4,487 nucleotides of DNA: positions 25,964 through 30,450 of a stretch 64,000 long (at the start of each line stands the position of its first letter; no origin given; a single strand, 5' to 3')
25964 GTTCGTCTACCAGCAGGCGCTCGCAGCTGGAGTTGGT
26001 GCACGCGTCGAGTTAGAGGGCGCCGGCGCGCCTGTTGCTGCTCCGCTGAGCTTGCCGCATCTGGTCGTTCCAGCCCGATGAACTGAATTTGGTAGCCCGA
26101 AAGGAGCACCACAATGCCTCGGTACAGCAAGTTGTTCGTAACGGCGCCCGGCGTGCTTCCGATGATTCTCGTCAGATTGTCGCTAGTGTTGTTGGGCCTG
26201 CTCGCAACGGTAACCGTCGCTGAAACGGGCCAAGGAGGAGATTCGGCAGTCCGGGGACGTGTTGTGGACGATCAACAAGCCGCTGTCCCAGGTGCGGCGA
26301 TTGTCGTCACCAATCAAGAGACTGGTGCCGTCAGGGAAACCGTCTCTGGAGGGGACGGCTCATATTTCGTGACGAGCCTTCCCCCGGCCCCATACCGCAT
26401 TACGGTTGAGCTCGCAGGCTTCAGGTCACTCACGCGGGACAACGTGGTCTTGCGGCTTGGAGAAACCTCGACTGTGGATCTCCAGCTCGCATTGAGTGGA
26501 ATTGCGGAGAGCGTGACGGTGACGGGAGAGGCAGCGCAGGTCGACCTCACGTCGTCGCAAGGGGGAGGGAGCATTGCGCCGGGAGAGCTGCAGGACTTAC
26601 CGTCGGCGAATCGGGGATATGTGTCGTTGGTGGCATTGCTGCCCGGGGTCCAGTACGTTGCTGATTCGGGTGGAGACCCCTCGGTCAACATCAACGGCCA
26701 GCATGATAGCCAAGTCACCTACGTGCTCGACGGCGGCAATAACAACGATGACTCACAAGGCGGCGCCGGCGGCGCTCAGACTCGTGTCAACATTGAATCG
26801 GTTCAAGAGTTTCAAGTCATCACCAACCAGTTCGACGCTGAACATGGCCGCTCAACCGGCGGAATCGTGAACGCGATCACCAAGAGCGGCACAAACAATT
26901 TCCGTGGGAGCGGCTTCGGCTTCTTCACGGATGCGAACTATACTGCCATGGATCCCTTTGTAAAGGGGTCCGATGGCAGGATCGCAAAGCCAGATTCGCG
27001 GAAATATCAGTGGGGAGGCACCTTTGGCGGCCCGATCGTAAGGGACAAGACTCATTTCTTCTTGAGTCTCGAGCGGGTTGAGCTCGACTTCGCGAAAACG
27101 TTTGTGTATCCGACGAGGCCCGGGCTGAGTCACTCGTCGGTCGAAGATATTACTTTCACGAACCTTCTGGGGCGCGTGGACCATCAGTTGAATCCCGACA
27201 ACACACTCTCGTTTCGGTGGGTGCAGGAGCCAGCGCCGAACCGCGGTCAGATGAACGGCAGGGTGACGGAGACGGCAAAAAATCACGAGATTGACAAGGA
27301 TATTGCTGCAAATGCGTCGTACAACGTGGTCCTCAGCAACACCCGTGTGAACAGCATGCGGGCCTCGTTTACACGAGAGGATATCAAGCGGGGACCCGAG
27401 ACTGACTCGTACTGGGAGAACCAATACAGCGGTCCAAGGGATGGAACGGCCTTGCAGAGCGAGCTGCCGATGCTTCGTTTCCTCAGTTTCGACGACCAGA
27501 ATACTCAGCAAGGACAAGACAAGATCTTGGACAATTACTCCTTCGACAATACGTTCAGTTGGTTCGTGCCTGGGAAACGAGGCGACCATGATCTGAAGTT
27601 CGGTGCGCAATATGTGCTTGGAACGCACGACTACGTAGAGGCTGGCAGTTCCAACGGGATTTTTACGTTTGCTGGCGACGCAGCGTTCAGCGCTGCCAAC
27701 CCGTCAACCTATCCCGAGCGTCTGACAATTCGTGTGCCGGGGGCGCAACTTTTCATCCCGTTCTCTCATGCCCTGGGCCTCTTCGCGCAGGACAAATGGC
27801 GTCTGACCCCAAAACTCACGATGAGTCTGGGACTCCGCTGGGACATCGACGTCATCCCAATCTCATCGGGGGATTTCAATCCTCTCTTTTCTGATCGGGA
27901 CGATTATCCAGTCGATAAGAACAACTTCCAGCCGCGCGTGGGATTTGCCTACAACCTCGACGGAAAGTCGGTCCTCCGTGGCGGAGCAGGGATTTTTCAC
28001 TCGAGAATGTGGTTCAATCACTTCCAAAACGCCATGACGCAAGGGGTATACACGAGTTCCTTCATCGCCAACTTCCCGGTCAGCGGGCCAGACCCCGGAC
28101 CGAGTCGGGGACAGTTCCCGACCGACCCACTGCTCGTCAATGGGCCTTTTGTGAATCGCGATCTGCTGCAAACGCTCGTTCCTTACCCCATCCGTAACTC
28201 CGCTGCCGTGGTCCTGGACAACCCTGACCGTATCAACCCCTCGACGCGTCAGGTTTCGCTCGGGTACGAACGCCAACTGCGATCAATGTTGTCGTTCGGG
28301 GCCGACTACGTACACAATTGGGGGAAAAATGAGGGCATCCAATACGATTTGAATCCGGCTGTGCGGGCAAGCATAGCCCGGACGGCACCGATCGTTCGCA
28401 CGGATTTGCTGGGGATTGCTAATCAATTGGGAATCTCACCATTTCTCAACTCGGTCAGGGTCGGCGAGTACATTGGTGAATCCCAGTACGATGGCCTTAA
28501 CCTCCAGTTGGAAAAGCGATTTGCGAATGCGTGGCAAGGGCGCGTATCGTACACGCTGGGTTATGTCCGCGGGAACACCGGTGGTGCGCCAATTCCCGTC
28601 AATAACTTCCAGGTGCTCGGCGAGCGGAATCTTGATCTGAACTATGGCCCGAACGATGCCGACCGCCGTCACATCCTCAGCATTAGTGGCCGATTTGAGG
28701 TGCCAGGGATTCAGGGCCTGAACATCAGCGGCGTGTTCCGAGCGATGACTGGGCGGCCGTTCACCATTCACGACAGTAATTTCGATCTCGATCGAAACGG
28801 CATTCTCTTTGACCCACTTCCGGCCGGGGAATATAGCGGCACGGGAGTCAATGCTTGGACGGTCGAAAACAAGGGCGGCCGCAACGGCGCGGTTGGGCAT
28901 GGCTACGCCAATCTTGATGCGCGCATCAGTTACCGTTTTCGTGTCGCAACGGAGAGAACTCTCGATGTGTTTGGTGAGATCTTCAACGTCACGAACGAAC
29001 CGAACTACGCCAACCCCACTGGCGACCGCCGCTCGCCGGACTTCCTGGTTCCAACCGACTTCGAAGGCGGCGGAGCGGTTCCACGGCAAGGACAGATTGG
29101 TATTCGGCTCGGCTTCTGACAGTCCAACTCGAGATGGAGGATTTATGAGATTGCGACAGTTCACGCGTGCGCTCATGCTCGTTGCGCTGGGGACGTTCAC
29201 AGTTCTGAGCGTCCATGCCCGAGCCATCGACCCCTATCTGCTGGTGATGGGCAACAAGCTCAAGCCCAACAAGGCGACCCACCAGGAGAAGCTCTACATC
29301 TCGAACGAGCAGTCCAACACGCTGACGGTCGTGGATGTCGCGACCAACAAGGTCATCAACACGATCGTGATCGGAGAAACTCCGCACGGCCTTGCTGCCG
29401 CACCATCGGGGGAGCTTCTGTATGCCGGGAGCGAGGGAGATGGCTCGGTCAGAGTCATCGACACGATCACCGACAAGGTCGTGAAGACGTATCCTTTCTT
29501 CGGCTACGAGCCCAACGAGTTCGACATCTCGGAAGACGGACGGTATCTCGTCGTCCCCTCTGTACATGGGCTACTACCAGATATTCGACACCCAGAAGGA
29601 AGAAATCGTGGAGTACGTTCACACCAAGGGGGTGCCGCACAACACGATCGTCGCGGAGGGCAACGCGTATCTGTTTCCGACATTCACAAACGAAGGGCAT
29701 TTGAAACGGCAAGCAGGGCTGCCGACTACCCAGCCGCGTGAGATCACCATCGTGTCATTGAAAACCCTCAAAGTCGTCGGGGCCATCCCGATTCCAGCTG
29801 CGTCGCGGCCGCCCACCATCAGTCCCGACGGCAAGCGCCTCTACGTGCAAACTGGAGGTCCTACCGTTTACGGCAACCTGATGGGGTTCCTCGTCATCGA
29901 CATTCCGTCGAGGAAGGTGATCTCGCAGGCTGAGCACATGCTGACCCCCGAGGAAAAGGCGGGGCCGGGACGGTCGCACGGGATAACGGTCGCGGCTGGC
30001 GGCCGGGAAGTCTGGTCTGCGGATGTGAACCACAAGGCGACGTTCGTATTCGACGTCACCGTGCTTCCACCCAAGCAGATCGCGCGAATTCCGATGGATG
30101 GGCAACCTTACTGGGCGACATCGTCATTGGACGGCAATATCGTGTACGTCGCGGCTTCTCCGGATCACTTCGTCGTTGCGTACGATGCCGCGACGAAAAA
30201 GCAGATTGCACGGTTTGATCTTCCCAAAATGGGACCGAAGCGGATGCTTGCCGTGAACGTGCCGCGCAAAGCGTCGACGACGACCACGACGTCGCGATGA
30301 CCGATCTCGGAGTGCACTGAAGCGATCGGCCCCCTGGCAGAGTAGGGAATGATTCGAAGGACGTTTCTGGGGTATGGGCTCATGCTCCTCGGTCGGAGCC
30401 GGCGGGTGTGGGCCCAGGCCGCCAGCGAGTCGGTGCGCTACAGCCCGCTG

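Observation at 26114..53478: Multi-copy TBDR / YVTN-propeller / Tat-Rieske / PAL-like (or PHM-like) cassette: candidate undescribed uptake-plus-periplasmic-oxidation system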

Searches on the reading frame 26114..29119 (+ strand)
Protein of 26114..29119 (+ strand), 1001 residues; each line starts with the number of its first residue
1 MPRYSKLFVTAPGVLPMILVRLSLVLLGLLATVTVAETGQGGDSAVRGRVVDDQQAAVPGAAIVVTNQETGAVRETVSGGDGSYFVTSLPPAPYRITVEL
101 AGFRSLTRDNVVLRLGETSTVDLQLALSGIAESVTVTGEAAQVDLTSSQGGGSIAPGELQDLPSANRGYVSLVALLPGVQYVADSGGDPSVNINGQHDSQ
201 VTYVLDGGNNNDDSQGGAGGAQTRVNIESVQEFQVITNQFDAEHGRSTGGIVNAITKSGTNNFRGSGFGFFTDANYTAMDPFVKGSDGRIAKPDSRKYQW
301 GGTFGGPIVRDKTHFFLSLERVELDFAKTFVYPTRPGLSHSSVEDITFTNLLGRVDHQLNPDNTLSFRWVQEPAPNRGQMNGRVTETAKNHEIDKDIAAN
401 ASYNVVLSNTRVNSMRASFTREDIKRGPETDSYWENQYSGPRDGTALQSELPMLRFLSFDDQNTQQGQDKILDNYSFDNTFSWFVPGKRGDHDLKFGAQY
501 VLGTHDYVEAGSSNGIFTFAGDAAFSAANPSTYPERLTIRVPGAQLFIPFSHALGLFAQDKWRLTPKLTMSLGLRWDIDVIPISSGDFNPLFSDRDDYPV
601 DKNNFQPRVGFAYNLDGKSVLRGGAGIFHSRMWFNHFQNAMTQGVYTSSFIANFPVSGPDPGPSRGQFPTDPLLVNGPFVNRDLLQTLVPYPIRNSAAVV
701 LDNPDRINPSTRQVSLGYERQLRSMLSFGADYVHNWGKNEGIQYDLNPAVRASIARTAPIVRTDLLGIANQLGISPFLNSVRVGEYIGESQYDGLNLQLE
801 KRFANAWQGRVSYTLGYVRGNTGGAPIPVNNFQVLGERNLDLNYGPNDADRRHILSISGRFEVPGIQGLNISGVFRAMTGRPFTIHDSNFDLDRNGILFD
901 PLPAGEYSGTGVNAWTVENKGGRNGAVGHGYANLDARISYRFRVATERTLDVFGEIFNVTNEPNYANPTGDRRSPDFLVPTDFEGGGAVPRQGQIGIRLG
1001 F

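Call 5: search_protein_families(library=pfam, proteins=[window:26114-29119:+], max_evalue=0.01)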
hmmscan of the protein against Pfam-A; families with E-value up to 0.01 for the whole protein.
window:26114-29119:+ (1001 aa): 5 families
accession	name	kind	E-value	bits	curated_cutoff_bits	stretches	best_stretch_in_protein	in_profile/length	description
PF25183.1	OMP_b-brl_4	-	1.3e-94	318.6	30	2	347-979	153-826/838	Outer membrane beta barrel domain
PF13620.12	CarboxypepD_reg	-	4e-20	72.4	32.3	1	46-125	2-81/82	Carboxypeptidase regulatory-like domain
PF13715.12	CarbopepD_reg_2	-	3.4e-07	30.6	32.2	1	46-126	1-77/88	CarboxypepD_reg-like domain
PF00593.30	TonB_dep_Rec_b-barrel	-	7e-07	29.9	27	1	361-959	28-436/436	TonB dependent receptor-like, beta-barrel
PF07715.20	Plug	-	0.0013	19.6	23.9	1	172-250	28-106/107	TonB-dependent Receptor Plug Domain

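Call 42: search_protein_families(library=ncbifam, proteins=[window:26114-29119:+], max_evalue=0.01)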
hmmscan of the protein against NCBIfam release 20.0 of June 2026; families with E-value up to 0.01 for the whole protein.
window:26114-29119:+ (1001 aa): 2 families
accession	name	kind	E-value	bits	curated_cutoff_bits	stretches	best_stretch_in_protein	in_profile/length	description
TIGR04056.1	OMP_RagA_SusC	subfamily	4.7e-05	21.9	368.25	1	46-236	3-181/981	SusC/RagA family TonB-linked outer membrane protein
NF041535.1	TonB_rec_PqqU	equivalog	0.00035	19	1200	0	220-261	93-134/676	TonB-dependent receptor PqqU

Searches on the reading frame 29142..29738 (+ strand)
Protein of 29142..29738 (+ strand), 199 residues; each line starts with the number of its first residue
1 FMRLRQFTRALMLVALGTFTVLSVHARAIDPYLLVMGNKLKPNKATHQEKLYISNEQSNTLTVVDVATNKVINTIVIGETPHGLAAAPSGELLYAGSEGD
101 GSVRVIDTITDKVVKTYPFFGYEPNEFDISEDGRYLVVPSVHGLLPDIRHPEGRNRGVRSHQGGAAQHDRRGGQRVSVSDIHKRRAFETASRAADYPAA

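Call 5: search_protein_families(library=pfam, proteins=[window:29142-29738:+], max_evalue=0.01)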
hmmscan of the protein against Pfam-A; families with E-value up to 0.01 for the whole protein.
window:29142-29738:+ (199 aa): 8 families
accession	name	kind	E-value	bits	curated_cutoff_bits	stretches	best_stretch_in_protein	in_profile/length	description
PF25174.1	Beta-prop_THOC3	-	1.4e-07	31.2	305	1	48-153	58-161/272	THOC3 beta-propeller domain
PF21783.3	YNCE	-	1.8e-05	24.7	27.1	0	50-84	297-331/339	YNCE-like beta-propeller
PF10282.15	Lactonase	-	0.00015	21.5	21.7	0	48-106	255-318/344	Lactonase, 7-bladed beta-propeller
PF25175.1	Beta-prop_WDR5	-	0.00017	21.4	250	1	48-144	63-159/296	WDR5 beta-propeller domain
PF23414.1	Beta-prop_EML_2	-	0.0002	21.3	90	1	48-140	9-100/266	Echinoderm microtubule-associated protein second beta-propeller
PF08553.16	VID27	-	0.0013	18.4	22.1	1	85-183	154-251/356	VID27 C-terminal WD40-like domain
PF02239.22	Cytochrom_D1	-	0.0036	16.4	25.5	1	57-139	13-94/368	Cytochrome D1 heme domain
PF23393.2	Beta-prop_WDR90_POC16_2nd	-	0.0064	16.2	60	1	57-187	14-144/291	WDR90/POC16, second beta-propeller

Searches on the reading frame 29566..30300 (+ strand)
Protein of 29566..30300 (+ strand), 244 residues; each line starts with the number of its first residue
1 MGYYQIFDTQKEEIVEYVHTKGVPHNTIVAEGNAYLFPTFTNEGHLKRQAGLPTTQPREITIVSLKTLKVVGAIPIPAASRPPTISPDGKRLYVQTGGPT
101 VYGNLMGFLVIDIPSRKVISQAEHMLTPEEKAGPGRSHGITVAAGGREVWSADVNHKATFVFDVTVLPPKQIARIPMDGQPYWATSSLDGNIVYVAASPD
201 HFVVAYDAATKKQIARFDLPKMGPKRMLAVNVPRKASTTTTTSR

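Call 5: search_protein_families(library=pfam, proteins=[window:29566-30300:+], max_evalue=0.01)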
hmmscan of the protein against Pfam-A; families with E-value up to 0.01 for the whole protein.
window:29566-30300:+ (244 aa): 1 family
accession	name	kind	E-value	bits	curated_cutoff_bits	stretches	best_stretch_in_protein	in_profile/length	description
PF13360.13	PQQ_2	-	0.0033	17.5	27.6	0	143-220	10-62/233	Outer membrane protein assembly factor BamB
